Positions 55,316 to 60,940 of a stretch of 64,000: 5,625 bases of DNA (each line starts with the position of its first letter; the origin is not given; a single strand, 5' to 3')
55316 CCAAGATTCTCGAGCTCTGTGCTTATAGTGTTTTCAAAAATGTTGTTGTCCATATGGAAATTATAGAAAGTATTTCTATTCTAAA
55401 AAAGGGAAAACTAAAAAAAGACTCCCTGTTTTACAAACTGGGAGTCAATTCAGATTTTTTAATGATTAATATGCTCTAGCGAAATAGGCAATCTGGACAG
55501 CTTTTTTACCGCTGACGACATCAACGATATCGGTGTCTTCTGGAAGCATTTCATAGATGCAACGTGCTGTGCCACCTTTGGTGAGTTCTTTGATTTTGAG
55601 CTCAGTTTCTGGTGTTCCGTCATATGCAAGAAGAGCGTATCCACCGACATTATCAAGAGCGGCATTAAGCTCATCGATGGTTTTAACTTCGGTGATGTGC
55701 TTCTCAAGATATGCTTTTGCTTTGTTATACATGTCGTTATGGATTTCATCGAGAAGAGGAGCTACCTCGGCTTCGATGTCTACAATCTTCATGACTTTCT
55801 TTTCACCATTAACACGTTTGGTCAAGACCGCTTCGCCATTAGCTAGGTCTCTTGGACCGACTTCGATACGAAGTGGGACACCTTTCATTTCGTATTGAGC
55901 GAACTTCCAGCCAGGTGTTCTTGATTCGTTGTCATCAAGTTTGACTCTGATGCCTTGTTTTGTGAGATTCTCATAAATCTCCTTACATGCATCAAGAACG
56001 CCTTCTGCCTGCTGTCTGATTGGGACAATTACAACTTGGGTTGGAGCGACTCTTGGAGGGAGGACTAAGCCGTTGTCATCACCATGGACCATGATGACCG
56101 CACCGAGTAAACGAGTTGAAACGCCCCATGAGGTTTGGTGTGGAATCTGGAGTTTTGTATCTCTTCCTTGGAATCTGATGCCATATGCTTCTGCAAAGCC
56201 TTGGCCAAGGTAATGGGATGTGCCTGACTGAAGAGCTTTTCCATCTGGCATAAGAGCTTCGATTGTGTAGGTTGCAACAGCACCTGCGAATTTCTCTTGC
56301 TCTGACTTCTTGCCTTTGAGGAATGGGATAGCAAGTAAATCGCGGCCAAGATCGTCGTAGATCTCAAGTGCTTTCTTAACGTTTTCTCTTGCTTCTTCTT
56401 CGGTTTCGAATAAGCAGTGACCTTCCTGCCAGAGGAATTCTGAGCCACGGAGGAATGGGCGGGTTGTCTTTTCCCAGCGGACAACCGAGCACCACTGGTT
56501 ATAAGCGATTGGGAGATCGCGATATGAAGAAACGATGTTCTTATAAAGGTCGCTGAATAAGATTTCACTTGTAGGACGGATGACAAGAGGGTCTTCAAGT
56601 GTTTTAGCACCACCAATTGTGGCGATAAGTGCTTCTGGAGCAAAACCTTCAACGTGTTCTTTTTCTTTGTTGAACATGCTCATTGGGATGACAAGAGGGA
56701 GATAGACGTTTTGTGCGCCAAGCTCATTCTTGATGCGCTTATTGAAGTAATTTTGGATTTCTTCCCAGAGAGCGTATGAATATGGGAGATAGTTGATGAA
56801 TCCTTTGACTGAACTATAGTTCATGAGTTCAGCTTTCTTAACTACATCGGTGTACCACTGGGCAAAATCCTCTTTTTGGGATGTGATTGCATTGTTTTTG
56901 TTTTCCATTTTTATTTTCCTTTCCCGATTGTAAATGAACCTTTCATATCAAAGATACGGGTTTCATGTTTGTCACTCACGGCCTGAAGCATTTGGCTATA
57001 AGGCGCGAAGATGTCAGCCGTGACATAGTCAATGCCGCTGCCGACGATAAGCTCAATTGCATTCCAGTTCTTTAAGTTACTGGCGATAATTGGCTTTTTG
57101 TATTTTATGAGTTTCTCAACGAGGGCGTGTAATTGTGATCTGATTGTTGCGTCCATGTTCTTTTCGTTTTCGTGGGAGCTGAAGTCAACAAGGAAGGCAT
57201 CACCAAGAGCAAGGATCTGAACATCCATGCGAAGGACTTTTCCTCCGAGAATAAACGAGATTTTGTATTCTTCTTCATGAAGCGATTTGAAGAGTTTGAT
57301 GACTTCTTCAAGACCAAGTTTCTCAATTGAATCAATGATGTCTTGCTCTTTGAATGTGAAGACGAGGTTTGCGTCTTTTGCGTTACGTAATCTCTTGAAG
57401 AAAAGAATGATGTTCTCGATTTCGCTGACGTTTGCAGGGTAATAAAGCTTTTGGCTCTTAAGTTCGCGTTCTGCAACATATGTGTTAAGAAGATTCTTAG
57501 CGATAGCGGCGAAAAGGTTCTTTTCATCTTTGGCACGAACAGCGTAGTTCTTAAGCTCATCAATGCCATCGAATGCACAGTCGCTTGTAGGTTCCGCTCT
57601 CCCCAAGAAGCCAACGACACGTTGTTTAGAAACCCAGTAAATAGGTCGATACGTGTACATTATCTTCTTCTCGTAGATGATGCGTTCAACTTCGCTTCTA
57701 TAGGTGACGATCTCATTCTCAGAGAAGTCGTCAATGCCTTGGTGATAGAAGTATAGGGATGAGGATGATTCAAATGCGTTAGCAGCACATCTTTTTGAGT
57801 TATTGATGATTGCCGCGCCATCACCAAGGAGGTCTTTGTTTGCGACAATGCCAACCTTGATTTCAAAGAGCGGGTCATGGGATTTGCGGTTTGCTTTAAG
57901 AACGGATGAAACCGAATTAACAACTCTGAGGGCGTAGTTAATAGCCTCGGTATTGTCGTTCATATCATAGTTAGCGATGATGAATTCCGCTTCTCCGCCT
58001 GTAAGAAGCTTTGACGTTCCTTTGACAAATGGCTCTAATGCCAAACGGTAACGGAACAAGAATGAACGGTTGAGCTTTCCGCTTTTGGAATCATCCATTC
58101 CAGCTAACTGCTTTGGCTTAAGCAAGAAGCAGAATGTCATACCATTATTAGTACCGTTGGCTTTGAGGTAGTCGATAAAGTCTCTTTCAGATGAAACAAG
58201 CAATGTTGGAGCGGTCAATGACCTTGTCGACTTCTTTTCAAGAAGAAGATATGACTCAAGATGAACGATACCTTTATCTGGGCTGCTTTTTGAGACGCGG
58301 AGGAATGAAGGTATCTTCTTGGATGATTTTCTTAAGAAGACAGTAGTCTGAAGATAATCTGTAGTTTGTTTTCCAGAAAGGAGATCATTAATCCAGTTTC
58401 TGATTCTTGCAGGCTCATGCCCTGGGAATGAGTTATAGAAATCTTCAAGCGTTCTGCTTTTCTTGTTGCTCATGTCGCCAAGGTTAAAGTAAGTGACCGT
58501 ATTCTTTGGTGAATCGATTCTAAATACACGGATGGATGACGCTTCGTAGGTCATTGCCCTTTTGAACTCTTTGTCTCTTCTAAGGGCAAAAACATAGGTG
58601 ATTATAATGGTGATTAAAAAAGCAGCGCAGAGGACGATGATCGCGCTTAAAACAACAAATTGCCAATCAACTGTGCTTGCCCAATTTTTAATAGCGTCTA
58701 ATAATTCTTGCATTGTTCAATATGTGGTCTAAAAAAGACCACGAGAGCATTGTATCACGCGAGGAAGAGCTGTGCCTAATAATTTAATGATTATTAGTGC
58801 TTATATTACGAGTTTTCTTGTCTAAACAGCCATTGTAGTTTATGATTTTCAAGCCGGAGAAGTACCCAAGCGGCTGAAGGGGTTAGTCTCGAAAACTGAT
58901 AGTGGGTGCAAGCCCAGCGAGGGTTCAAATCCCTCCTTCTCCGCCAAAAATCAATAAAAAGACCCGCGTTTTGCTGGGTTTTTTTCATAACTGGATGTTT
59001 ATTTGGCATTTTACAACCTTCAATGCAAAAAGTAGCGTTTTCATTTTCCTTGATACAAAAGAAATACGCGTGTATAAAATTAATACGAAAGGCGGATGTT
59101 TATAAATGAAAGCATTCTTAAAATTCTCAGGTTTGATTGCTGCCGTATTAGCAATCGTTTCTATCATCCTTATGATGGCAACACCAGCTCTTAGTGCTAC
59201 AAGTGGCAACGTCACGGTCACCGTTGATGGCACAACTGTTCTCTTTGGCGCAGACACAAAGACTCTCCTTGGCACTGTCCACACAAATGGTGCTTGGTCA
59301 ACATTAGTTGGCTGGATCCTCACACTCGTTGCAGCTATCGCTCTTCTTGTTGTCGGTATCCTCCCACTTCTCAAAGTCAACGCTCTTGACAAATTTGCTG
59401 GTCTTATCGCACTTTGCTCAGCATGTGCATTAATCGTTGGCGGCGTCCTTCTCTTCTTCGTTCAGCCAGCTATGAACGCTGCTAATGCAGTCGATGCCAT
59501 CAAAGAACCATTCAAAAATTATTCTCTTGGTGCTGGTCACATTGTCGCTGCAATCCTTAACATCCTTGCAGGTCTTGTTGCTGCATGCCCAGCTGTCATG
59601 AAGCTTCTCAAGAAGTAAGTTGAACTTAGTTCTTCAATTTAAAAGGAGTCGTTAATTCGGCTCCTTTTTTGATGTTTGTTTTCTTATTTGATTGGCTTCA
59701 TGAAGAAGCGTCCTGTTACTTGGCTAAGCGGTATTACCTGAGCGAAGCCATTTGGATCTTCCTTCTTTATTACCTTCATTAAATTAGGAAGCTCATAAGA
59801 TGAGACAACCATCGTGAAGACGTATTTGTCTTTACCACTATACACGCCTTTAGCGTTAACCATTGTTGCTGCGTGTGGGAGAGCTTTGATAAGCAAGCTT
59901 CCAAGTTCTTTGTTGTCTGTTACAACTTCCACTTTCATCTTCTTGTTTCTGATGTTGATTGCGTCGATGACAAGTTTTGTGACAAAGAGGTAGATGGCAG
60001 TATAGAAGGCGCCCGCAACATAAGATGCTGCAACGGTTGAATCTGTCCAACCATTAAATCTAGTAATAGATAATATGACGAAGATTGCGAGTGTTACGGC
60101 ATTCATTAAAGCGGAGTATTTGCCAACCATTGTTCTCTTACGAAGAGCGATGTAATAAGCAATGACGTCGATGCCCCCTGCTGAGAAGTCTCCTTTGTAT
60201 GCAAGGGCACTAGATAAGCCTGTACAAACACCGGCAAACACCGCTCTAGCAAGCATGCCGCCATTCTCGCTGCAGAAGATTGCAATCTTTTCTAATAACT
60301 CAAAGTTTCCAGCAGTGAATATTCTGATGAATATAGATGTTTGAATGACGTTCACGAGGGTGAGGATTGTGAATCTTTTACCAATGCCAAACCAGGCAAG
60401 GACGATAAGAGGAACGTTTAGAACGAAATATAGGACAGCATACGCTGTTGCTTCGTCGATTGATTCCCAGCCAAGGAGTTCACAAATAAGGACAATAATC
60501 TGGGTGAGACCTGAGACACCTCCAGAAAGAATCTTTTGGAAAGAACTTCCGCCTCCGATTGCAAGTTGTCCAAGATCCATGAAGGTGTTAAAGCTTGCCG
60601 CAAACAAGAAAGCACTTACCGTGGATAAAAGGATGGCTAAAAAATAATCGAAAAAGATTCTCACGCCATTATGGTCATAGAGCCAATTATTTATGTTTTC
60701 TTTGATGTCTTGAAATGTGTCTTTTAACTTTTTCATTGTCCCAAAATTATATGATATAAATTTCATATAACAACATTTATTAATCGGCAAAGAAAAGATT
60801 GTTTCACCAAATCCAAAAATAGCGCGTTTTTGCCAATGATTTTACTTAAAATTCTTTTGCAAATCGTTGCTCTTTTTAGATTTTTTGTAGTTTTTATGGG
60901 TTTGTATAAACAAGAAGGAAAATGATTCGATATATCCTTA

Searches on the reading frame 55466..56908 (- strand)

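Call 17: search_protein_families(library=pfam, proteins=[window:55466-56908:-], max_evalue=0.001)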
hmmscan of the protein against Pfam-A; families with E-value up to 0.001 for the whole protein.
window:55466-56908:- (480 aa): 3 families
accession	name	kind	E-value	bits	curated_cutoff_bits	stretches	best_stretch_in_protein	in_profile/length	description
PF03129.25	HGTP_anticodon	-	6.6e-22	77.9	21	1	291-382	1-91/94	Anticodon binding domain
PF00587.30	tRNA-synt_2b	-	3.7e-20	73.2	29.3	1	105-272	8-176/179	tRNA synthetase class II core domain (G, H, P, S and T)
PF09180.16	ProRS-C_1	-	8.7e-13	48.7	31.5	1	411-480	1-71/71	Prolyl-tRNA synthetase, C-terminal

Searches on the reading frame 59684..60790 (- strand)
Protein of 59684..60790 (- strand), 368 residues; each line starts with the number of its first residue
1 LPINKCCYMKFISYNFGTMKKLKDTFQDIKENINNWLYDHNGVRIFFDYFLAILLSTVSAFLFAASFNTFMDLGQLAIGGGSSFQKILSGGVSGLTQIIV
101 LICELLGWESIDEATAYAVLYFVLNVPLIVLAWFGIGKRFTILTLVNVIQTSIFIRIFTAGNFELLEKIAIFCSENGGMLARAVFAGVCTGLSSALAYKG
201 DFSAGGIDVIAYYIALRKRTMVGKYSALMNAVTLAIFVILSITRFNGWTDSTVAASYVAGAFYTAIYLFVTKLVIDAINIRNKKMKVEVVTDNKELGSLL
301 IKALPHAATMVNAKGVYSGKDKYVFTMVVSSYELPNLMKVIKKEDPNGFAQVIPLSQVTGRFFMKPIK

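Call 47: search_protein_families(library=pfam, proteins=[window:59684-60790:-], max_evalue=0.001)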
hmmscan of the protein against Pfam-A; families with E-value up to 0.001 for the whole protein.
window:59684-60790:- (368 aa): 2 families
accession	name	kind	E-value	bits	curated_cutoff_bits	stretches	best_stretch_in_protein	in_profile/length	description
PF02588.21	YitT_membrane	-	1e-22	81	24.3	1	53-295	2-198/205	Uncharacterised 5xTM membrane BCR, YitT family COG1284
PF10035.14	DUF2179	-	1.3e-12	47.8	22.8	1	306-360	1-55/55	Uncharacterized protein conserved in bacteria (DUF2179)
